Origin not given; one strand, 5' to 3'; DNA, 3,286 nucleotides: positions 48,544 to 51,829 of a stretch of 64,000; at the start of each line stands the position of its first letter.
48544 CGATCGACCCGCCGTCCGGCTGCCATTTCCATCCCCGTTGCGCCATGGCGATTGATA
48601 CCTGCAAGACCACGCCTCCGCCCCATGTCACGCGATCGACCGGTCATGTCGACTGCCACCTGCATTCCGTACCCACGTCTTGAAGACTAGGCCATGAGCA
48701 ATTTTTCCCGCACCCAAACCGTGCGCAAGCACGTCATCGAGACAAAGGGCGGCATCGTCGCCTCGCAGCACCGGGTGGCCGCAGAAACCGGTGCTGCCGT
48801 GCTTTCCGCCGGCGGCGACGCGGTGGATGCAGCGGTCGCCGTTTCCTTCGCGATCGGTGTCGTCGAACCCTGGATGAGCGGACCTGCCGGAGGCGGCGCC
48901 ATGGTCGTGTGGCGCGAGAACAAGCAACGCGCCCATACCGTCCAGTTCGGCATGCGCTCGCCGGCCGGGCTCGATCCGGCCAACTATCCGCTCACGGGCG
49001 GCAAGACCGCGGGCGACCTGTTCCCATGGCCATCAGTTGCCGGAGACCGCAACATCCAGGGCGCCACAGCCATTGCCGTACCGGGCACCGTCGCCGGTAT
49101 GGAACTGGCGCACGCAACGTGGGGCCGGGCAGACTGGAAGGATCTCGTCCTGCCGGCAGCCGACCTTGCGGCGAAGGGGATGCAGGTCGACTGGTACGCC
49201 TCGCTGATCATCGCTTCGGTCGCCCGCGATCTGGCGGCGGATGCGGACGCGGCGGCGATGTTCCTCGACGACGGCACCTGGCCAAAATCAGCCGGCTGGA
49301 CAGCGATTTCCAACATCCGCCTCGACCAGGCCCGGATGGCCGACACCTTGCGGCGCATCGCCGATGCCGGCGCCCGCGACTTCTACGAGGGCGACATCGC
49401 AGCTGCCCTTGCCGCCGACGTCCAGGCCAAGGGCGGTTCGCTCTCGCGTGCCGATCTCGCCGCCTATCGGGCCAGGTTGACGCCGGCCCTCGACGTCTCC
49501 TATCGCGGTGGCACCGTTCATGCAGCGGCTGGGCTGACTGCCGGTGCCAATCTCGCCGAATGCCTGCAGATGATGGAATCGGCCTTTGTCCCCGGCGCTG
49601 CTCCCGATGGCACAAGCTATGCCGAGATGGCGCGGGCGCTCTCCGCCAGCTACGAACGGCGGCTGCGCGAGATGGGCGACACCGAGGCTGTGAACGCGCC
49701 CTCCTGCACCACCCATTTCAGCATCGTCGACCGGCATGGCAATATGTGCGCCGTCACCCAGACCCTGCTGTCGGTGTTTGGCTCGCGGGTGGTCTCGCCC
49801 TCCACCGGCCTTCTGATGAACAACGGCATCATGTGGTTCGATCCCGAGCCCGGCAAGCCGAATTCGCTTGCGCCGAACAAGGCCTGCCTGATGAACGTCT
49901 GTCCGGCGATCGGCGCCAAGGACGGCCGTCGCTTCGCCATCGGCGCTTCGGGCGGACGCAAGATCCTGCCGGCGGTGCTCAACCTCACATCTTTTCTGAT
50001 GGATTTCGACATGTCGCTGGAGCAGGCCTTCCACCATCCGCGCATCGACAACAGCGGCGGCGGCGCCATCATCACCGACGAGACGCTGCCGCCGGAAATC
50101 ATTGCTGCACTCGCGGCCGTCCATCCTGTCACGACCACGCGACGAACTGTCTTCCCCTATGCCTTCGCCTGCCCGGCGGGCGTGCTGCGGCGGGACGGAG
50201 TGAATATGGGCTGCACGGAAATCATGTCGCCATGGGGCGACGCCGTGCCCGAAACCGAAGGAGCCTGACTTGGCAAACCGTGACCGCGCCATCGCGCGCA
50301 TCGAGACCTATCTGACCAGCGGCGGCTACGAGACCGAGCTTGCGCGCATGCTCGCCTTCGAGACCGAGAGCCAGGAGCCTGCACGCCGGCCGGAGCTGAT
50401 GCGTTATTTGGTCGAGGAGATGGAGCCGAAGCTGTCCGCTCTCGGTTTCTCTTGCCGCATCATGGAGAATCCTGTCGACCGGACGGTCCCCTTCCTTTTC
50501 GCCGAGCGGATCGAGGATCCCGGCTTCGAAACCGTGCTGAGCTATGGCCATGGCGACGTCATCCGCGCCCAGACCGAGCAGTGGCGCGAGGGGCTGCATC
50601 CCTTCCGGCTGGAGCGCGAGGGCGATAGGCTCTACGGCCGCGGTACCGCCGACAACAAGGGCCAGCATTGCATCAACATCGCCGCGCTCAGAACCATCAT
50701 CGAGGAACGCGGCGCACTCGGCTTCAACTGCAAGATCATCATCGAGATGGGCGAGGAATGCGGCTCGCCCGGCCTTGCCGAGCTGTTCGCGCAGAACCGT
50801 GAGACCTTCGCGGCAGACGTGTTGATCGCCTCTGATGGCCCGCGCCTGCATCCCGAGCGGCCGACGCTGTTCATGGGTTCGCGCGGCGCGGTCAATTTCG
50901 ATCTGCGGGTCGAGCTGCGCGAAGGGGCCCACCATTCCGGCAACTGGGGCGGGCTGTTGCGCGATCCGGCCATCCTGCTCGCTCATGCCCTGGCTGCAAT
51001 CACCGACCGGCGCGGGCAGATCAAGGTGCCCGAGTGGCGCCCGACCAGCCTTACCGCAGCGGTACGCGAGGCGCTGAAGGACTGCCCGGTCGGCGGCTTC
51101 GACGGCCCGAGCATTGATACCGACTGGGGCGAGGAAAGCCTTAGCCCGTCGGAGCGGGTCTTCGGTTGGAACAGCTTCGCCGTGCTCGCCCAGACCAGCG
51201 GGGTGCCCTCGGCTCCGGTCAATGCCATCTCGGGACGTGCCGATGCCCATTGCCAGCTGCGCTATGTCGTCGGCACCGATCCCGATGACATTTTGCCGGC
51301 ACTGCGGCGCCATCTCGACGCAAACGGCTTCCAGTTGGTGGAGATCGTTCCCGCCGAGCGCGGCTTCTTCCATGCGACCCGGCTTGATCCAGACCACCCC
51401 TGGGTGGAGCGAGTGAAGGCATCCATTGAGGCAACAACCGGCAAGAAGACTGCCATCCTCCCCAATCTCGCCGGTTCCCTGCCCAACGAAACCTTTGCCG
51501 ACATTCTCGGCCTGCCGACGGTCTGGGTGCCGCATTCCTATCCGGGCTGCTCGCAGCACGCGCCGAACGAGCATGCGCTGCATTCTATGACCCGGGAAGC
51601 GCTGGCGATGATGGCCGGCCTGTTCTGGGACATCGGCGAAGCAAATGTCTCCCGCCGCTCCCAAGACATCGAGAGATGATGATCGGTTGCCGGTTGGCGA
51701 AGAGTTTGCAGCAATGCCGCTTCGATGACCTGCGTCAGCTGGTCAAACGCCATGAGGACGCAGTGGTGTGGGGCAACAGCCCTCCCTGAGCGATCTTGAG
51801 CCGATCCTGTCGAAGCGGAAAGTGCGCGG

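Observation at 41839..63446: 21.6-kb Tn7/Tn5053-like transposon defined only by its ends, carrying catabolic cargo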

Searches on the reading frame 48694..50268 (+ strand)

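Call 7: search_protein_families(library=pfam, proteins=[window:48694-50268:+], max_evalue=0.01)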
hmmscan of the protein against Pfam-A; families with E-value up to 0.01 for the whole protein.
window:48694-50268:+ (524 aa): 1 family
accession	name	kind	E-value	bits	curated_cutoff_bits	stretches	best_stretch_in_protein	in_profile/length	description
PF01019.26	G_glu_transpept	-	2.9e-88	297.4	27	2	35-336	2-285/512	Gamma-glutamyltranspeptidase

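Call 65: search_protein_families(library=ncbifam, proteins=[window:48694-50268:+], max_evalue=0.00001)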
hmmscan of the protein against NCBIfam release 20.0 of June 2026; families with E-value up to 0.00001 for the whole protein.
window:48694-50268:+ (524 aa): 2 families
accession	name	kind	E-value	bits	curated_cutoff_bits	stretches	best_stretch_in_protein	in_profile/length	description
TIGR00066.1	g_glut_trans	equivalog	1.2e-77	261.6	357.85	2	20-336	1-304/518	gamma-glutamyltransferase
NF007187.0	PRK09615.1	equivalog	6.3e-50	170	990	2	13-336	43-351/581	gamma-glutamyltransferase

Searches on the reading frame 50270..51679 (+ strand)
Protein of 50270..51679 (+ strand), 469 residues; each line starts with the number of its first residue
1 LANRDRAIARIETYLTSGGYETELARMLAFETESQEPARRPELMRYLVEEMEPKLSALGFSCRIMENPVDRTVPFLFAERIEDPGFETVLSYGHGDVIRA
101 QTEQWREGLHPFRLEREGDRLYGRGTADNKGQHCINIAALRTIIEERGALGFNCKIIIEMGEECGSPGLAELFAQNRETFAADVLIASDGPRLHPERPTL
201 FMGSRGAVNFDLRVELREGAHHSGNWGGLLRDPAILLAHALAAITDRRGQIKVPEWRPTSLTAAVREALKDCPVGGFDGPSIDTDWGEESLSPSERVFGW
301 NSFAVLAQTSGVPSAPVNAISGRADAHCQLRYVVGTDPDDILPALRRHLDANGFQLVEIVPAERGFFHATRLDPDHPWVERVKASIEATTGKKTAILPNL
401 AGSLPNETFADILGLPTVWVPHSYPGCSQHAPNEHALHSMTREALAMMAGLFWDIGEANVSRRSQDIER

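Call 7: search_protein_families(library=pfam, proteins=[window:50270-51679:+], max_evalue=0.01)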
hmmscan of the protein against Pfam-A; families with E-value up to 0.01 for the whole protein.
window:50270-51679:+ (469 aa): 2 families
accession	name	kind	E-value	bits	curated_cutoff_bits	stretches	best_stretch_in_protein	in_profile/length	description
PF01546.33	Peptidase_M20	-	3.2e-20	73.3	24.6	1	92-451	3-203/206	Peptidase family M20/M25/M40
PF07687.19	M20_dimer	-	0.00031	21.1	21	1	203-352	2-102/107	Peptidase dimerisation domain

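Call 65: search_protein_families(library=ncbifam, proteins=[window:50270-51679:+], max_evalue=0.00001)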
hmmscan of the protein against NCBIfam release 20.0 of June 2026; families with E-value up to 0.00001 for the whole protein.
window:50270-51679:+ (469 aa): 25 families
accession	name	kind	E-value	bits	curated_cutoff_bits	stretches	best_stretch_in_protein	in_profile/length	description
NF005478.0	PRK07079.1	subfamily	9.5e-216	717.2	330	1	3-463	2-462/469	hypothetical protein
NF006053.0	PRK08201.1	equivalog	3.5e-48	164.7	441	1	72-436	65-434/458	dipeptidase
NF005914.0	PRK07907.1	subfamily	4.5e-47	160.9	300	1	21-438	21-436/456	hypothetical protein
NF006579.0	PRK09104.1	subfamily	1.1e-37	130.1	327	1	24-439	24-447/465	hypothetical protein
NF005034.0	PRK06446.1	subfamily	6.4e-30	104.3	369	1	44-434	28-412/436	hypothetical protein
TIGR01910.1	DapE-ArgE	subfamily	4.1e-16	59.1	217.6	1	51-223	27-193/373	ArgE/DapE family deacylase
NF004809.0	PRK06156.1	equivalog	9.2e-15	54.6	438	1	91-184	167-262/573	dipeptidase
NF005710.0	PRK07522.1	subfamily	1.5e-14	54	412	1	24-178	14-157/391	acetylornithine deacetylase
NF006399.0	PRK08651.1-2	equivalog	2e-14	53.4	381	1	42-218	25-190/405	succinyl-diaminopimelate desuccinylase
TIGR01892.1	AcOrn-deacetyl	equivalog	6.5e-14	51.7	297.7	1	25-219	4-181/365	acetylornithine deacetylase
NF009557.0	PRK13009.1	equivalog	7.4e-13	48.4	284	1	49-219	27-193/377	succinyl-diaminopimelate desuccinylase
NF006596.0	PRK09133.1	subfamily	3.1e-12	45.8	349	1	47-191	62-205/474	hypothetical protein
NF010589.0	PRK13983.1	equivalog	3.4e-10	39.4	333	1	93-186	92-185/409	M20 family metallo-hydrolase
NF006400.0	PRK08651.1-3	equivalog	5.4e-10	38.6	374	1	87-229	84-218/410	succinyl-diaminopimelate desuccinylase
NF003474.0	PRK05111.1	equivalog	1e-09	37.8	460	1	45-178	33-159/383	acetylornithine deacetylase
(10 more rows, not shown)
